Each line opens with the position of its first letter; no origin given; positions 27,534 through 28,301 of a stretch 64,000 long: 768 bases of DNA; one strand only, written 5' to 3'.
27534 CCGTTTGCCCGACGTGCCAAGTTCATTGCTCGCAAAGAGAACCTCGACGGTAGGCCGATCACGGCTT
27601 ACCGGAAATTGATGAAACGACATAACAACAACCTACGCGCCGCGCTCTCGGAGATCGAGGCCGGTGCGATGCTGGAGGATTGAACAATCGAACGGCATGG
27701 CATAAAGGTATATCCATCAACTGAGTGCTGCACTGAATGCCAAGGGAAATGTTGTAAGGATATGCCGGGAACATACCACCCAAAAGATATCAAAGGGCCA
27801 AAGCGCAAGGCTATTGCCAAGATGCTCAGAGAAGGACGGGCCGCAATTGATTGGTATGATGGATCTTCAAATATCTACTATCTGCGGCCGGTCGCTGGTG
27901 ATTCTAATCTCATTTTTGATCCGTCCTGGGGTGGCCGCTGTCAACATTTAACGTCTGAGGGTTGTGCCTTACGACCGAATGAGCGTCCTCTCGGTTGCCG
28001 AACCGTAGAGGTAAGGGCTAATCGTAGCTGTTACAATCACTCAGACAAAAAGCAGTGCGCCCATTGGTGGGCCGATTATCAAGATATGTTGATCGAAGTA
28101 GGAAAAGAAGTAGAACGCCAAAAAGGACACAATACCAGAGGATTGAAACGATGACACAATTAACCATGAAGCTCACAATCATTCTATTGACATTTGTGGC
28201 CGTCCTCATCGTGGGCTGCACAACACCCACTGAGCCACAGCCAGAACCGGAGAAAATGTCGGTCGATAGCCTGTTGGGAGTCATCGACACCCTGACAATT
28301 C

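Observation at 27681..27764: The family-defining Cys motif of the YkgJ-like protein lies between an in-frame TGA and the first ATG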

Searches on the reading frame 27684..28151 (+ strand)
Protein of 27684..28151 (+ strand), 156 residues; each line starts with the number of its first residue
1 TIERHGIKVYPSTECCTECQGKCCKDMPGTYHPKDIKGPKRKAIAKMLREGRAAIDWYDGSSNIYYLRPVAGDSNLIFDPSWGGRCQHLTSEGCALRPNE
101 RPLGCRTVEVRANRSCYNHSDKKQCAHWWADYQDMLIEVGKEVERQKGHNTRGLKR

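Call 4: search_protein_families(library=pfam, proteins=[window:27684-28151:+, window:27762-28151:+], max_evalue=1)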
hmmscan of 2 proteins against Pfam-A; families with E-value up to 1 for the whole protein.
window:27684-28151:+ (156 aa): 0 families

window:27762-28151:+ (130 aa): 0 families

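Call 5: search_protein_families(library=phrogs, proteins=[window:27684-28151:+, window:27762-28151:+], max_evalue=1)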
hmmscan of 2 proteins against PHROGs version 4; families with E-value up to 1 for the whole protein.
window:27684-28151:+ (156 aa): 1 family
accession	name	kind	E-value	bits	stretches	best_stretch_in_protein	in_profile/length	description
phrog_1572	-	unknown function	0.24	12.3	1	2-27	33-58/60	-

window:27762-28151:+ (130 aa): 1 family
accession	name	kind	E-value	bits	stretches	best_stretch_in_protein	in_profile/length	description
phrog_8470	-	unknown function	0.05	13.4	1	85-119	376-410/567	-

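Call 6: find_homologous_proteins(query=window:27684-28151:+, max_evalue=1)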
Query window:27684-28151:+ (156 aa): 4 proteins with E <= 1 among 12 candidates.
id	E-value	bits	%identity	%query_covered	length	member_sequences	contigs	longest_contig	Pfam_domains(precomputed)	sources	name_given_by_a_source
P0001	3.1e-103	361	96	99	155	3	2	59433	-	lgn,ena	-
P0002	3.8e-61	224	68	92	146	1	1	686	-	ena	-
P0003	4.5e-54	201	61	90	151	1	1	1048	-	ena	-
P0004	7.4e-22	96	39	83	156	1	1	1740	-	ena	-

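Call 10: find_encoding_contigs(protein=P0001, flank=10000, max_places=6)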
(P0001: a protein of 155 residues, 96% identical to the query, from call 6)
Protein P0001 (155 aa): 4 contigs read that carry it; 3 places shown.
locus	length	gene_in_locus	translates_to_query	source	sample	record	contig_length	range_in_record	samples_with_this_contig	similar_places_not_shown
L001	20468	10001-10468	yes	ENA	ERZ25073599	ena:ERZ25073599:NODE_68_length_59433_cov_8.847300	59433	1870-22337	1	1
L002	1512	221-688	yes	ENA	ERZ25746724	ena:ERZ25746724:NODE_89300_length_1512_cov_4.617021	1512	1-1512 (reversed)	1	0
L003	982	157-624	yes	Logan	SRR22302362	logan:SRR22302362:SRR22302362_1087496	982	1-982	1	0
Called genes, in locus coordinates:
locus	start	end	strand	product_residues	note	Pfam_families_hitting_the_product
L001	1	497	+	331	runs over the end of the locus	PF09524:Phg_2220_C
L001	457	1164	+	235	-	-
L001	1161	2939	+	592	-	PF01555:N6_N4_Mtase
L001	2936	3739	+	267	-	PF07505:DUF5131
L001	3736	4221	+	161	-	-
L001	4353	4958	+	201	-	PF00929:RNase_T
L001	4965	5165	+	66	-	-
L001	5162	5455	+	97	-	-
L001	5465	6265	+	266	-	-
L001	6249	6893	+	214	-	-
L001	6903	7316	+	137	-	-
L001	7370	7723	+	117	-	-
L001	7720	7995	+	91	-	-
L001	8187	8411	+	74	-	-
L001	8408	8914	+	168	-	-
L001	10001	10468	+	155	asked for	-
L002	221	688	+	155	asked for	-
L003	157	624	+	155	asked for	-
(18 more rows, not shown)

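Call 12: find_encoding_contigs(protein=P0002, flank=5000)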
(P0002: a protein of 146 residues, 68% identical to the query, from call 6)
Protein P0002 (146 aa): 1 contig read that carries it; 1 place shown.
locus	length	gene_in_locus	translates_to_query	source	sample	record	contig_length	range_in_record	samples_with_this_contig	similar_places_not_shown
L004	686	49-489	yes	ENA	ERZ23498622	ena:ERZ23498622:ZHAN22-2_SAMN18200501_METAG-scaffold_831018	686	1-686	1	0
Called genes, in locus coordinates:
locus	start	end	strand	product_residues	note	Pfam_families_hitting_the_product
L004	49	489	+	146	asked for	-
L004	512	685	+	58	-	?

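Call 13: find_encoding_contigs(protein=P0003, flank=5000)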
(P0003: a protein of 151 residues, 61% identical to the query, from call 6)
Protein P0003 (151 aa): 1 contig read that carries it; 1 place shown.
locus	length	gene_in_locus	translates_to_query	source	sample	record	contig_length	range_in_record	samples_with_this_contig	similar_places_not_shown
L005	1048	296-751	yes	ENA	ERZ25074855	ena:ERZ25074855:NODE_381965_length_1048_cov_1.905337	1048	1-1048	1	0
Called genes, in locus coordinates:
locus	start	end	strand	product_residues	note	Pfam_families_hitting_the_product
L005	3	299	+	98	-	?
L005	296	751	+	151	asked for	-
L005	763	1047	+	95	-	?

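Call 14: find_encoding_contigs(protein=P0004, flank=5000)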
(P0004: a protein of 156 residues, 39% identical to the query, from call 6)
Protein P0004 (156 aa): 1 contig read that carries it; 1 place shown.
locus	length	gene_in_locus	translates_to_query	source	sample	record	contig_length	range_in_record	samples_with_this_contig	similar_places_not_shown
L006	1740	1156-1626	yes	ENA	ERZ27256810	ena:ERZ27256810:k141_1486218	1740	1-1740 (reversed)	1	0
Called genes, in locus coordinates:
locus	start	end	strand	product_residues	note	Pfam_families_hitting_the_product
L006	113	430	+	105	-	-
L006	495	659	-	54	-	-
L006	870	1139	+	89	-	-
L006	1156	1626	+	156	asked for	-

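Call 18: find_encoding_contigs(protein=window:27762-28151:+, flank=10000, max_places=10)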
Protein window:27762-28151:+ (130 aa): no gene with exactly this product is on record in the collection.

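Call 25: list_cluster_members(proteins=[P0001, P0005])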
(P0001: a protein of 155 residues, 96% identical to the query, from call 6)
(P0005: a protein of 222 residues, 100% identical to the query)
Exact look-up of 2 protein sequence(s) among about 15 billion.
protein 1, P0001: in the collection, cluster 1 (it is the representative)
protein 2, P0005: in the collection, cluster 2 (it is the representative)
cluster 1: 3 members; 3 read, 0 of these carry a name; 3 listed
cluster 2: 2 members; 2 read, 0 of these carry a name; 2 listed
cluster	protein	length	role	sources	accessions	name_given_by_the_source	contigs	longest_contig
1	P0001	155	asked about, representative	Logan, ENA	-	-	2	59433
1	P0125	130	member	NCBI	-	-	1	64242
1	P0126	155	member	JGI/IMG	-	-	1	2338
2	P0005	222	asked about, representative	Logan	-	-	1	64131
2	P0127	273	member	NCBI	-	-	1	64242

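Call 32: search_protein_families(library=pfam, alignment_id=A4, max_evalue=10)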
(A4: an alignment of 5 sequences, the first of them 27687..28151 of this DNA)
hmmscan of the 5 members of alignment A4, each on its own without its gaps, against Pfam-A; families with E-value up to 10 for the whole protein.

A. member 1, window:27687-28151:+ (155 aa): 0 families

B. families by the number of members that match (of 5 scanned): 3 families
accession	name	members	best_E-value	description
PF03692.20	CxxCxxCC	1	0.018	Putative zinc- or iron-chelating domain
PF00757.25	Furin-like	1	0.068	Furin-like cysteine rich region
PF03283.19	PAE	1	0.17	Pectinacetylesterase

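Call 35: predict_structure(alignment_id=A4)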
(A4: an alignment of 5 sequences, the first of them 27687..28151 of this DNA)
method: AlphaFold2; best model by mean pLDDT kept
length: 155 residues; sequences in the alignment: 5
mean_pLDDT: 49.8   pTM: 0.50
mean pLDDT of the five models: 49.8, 49.3, 49.2, 47.6, 46.5
residues with pLDDT >= 90: 0; 70-90: 28; 50-70: 34; < 50: 93
segments of 3 or more residues with pLDDT < 50: 1-37, 71-89, 91-93, 100-126, 150-155
pLDDT, mean of each block of 10 residues (from residue 1): 28 39 38 46 77 65 60 37 41 51 38 38 50 76 70 34
secondary structure, 60 per line:
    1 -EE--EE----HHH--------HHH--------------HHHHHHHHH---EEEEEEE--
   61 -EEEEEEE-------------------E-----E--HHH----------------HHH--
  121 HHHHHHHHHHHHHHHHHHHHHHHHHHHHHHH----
elements in order: H40-48 E52-58 E62-68 H121-151

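Call 36: search_protein_representatives(alignment_id=A4)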
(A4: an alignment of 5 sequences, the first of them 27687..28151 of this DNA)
Query: 5 sequences, 151 profile positions. Proteins with E-value up to 0.001 (for the whole library): 1507; up to 1e-10: 1053; up to 1e-30: 61. The best 150 are listed.
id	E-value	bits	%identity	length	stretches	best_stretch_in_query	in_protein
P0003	1.1e-74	266.1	-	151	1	2-150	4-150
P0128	1.9e-38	148.4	-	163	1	9-142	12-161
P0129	1.9e-38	148.4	-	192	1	3-146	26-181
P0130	4.6e-38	147.2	-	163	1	11-143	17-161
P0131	1.2e-37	145.9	-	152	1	14-140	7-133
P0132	2.5e-37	144.8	-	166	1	9-147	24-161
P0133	3.0e-36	141.3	-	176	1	9-145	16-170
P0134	3.4e-36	141.1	-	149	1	12-147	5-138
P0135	6.2e-36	140.3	-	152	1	9-145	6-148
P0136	6.9e-36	140.1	-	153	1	8-142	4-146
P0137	5.5e-35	137.2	-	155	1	8-145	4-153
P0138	6.3e-35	137.0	-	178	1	9-145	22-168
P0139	7.2e-35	136.8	-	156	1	9-143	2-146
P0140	1.0e-34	136.3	-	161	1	9-148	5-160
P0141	1.3e-34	136.0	-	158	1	11-140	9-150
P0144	3.6e-34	134.6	-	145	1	9-140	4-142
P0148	1.6e-33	132.5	-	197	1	8-148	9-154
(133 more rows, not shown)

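Call 38: search_protein_families(library=pfam, alignment_id=A5, max_evalue=0.1)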
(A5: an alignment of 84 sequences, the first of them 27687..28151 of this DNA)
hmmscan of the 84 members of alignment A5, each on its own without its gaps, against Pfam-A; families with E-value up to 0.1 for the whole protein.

A. member 1, window:27687-28151:+ (155 aa): 0 families

B. families by the number of members that match (of 84 scanned): 6 families
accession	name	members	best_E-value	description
PF03692.20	CxxCxxCC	45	8.1e-09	Putative zinc- or iron-chelating domain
PF04565.21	RNA_pol_Rpb2_3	1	0.0025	RNA polymerase Rpb2, domain 3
PF04862.18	DUF642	1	0.026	Protein of unknown function (DUF642)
PF21698.3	Spo16_C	1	0.038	Spo16 protein, C-terminal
PF23150.1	CFAP61_dimer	1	0.062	CFAP61 dimerisation domain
PF00757.25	Furin-like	1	0.068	Furin-like cysteine rich region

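Call 43: find_related_loci(query=A4, collection=viral_contigs, flank=3000)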
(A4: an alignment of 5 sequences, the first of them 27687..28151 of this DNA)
Query A4 (155 aa) in viral_contigs; peptide patterns used: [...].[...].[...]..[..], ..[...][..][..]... (x = any residue, [..] = any of these).
64 stretches matched a pattern; 14 encode a relative of the query (tblastn E <= 1e-3); 14 distinct loci.
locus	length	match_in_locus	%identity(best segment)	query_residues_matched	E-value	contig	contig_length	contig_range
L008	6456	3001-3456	37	7-150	7e-32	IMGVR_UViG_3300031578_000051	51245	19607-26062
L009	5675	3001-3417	39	6-135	4e-29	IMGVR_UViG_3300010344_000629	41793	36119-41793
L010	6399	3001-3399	37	13-140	5e-24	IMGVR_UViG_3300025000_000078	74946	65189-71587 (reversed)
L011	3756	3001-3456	32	4-143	1e-23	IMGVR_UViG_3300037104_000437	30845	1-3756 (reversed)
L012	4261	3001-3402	31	9-135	2e-22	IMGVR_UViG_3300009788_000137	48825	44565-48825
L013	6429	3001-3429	34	15-146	5e-22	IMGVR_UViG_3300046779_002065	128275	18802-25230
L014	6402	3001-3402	34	11-140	2e-21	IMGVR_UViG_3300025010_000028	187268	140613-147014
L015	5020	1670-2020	38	9-119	2e-21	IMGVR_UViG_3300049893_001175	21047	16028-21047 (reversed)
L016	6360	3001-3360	35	1-115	3e-20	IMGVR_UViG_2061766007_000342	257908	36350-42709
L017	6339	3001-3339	36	8-105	6e-19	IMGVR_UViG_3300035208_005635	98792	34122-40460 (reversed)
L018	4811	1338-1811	32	6-142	3e-18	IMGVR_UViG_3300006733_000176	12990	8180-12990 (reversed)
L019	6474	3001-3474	32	6-142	3e-18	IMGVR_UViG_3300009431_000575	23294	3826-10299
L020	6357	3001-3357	36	15-132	1e-16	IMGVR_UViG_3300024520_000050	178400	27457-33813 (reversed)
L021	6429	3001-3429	27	15-140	3e-12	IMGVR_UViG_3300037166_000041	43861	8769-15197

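Call 47: predict_structure(alignment_id=A5)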
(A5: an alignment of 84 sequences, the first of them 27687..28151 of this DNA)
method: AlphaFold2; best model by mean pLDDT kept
length: 155 residues; sequences in the alignment: 84
mean_pLDDT: 90.3   pTM: 0.84
mean pLDDT of the five models: 90.3, 89.7, 88.9, 88.9, 88.4
residues with pLDDT >= 90: 104; 70-90: 43; 50-70: 4; < 50: 4
segments of 3 or more residues with pLDDT < 50: 152-155
pLDDT, mean of each block of 10 residues (from residue 1): 92 85 90 94 96 94 96 90 88 91 94 90 96 98 82 46
secondary structure, 60 per line:
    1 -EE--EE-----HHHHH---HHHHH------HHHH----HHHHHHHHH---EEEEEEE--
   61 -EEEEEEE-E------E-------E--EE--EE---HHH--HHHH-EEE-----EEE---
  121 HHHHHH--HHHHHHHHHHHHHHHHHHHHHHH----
elements in order: H13-17 H21-25 H32-35 H40-48 E52-58 E62-68 H102-105 E107-109 E115-117 H121-126 H129-151

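Call 52: fold_search(model_id=the predicted structure, library=pdb)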
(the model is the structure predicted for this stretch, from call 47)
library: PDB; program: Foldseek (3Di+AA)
matches with E <= 10: 52; with E <= 0.001: 0
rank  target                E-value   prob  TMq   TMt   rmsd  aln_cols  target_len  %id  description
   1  9n33_A                1.8e+00  0.01  0.13  0.09  15.3       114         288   10  Glutarate L-2-hydroxylase N187C mutant-5'-Mal-C6-AGCT DNA conjugate (released 2026-02-04)
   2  7jil_V                2.6e+00  0.06  0.21  0.25   5.7        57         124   18  70S ribosome Flavobacterium johnsoniae (released 2020-12-02)
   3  8fkz_SM               2.7e+00  0.02  0.16  0.08  13.9       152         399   11  Human nucleolar pre-60S ribosomal subunit (State G) (released 2023-07-12)
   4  8fkx_SM               3.3e+00  0.02  0.16  0.07  14.1       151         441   11  Human nucleolar pre-60S ribosomal subunit (State E) (released 2023-07-12)
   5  1zvu                  3.3e+00  0.01  0.14  0.05  23.6       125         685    8  Structure of the full-length E. coli ParC subunit (released 2005-07-05)
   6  6gpn_B                3.3e+00  0.01  0.12  0.08  15.0       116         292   11  Crystal Structure of the CsiD Glutarate Hydroxylase in complex with N-Oxalylglycine (released 2019-01-30)
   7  1sds_C                4.2e+00  0.02  0.12  0.15  11.2        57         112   14  Structure of protein L7Ae bound to a K-turn derived from an archaeal box H/ACA sRNA (released 2004-05-18)
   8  8fky_SM               4.2e+00  0.01  0.16  0.07  13.9       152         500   11  Human nucleolar pre-60S ribosomal subunit (State F) (released 2023-07-12)
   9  7xrb_A                4.5e+00  0.06  0.22  0.16   6.2        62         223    8  human STK19 dimer (released 2023-06-07)
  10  9kgt_C                4.5e+00  0.01  0.14  0.04  24.5       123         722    9  Crystal structure of topoisomerase IV from Klebsiella pneumoniae in complex with DNA and BWC0977, a dual-targeting bro (released 2025-11-12)
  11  3kn1                  4.8e+00  0.01  0.17  0.12  17.9       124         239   12  Crystal Structure of Golgi Phosphoprotein 3 N-term Truncation Variant (released 2009-12-15)
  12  5llw_B                4.8e+00  0.01  0.19  0.06  21.2       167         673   16  Bacteriophytochrome activated diguanylyl cyclase from Idiomarina species A28L (released 2017-03-15)
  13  6okf_A                5.4e+00  0.02  0.11  0.05  12.0        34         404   26  Crosslinked Crystal Structure of Type II Fatty Acid Synthase Ketosynthase, FabB, and C16-crypto Acyl Carrier Protein,  (released 2020-04-22)
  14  5npk_B                5.8e+00  0.01  0.15  0.05  25.3       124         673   14  1.98A STRUCTURE OF THIOPHENE1 WITH S.AUREUS DNA GYRASE AND DNA (released 2017-07-12)
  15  1jr7                  5.8e+00  0.01  0.13  0.09  15.1       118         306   11  CRYSTAL STRUCTURE OF GAB REVEALS OXIDOREDUCTASE FOLD (released 2001-08-22)
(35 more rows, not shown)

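Call 55: find_encoding_contigs(protein=P0126, flank=3000, max_places=4)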
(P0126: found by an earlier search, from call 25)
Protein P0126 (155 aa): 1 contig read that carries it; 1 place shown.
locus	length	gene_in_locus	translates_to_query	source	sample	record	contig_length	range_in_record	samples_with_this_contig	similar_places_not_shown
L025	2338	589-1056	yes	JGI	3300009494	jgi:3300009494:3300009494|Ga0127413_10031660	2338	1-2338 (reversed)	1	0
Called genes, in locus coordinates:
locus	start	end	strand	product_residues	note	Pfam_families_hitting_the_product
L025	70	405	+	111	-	-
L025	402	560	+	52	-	-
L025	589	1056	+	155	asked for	-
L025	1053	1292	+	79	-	-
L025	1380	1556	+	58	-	-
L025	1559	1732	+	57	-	-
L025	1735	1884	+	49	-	-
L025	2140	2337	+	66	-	?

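Call 56: find_encoding_contigs(protein=P0127, flank=3000, max_places=4)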
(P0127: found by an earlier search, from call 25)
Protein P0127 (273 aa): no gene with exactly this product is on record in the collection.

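Call 65: search_protein_families(library=ncbifam, alignment_id=A5, max_evalue=0.01)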
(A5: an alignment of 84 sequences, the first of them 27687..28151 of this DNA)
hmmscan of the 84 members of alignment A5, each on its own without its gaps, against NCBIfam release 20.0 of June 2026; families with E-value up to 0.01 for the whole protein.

A. member 1, window:27687-28151:+ (155 aa): 0 families

B. families by the number of members that match (of 84 scanned): 1 family
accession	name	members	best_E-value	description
NF009623.0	PRK13130.1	3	0.0039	RNA-protein complex protein Nop10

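Call 68: find_related_loci(query=A4, collection=genome_contigs, flank=2000)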
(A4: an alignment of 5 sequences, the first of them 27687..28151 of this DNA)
Query A4 (155 aa) in genome_contigs; peptide patterns used: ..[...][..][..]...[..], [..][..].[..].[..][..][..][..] (x = any residue, [..] = any of these).
90 stretches matched a pattern, but none encodes a relative of the query by tblastn (E <= 1e-3).

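Call 69: fold_search(model_id=the predicted structure, library=viral)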
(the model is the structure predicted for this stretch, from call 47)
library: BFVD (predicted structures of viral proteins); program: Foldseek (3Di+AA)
matches with E <= 10: 164; with E <= 0.001: 1
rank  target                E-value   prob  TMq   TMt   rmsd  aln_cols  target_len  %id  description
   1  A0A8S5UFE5            1.1e-09  1.00  0.75  0.56   5.8       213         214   23  Uncharacterized protein [Myoviridae sp. ctcyQ27]
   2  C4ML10                5.3e-01  0.09  0.21  0.21  10.0       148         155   11  p10 [Xanthomonas phage phiL7]
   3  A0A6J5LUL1            6.4e-01  0.03  0.18  0.18  18.4       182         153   11  Uncharacterized protein [uncultured Caudovirales phage]
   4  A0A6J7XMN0            1.1e+00  0.15  0.15  0.16  10.0        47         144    6  Uncharacterized protein [uncultured Caudovirales phage]
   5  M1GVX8                1.1e+00  0.03  0.15  0.08  26.0       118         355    8  (no name in the UniProt tables at hand)
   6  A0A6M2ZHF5            1.2e+00  0.05  0.17  0.06   9.5       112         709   14  Tail fiber protein [Synechococcus phage S-SCSM1]
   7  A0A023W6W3            1.4e+00  0.03  0.17  0.21  12.6       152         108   10  Putative split hinge connector of long tail fiber, distal connector [Serratia phage PS2]
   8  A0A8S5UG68            1.6e+00  0.06  0.16  0.17   5.5        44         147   11  Peptidase [Myoviridae sp. ctshb19]
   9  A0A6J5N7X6            1.6e+00  0.05  0.20  0.13   9.7       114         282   12  Intramolecular chaperone auto-processing domain containing protein [uncultured Caudovirales phage]
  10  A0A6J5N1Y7            1.9e+00  0.03  0.18  0.10  13.7       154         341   10  Intramolecular chaperone auto-processing domain containing protein [uncultured Caudovirales phage]
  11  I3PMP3                1.9e+00  0.03  0.20  0.17  16.5       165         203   12  Protein ORF22 [Goose adenovirus 4]
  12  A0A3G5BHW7            2.0e+00  0.01  0.14  0.11  16.0       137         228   12  WSSV133 [White spot syndrome virus]
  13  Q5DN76                2.1e+00  0.08  0.17  0.29   4.3        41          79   15  Gp29 [Alphaproteobacteria phage PhiJL001]
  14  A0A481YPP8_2          2.1e+00  0.03  0.15  0.04  25.5       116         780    9  DNA topoisomerase 2 [Iridovirus LCIVAC01]
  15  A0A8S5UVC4            2.1e+00  0.02  0.20  0.20  14.9       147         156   14  Uncharacterized protein [Siphoviridae sp. ctwfx1]
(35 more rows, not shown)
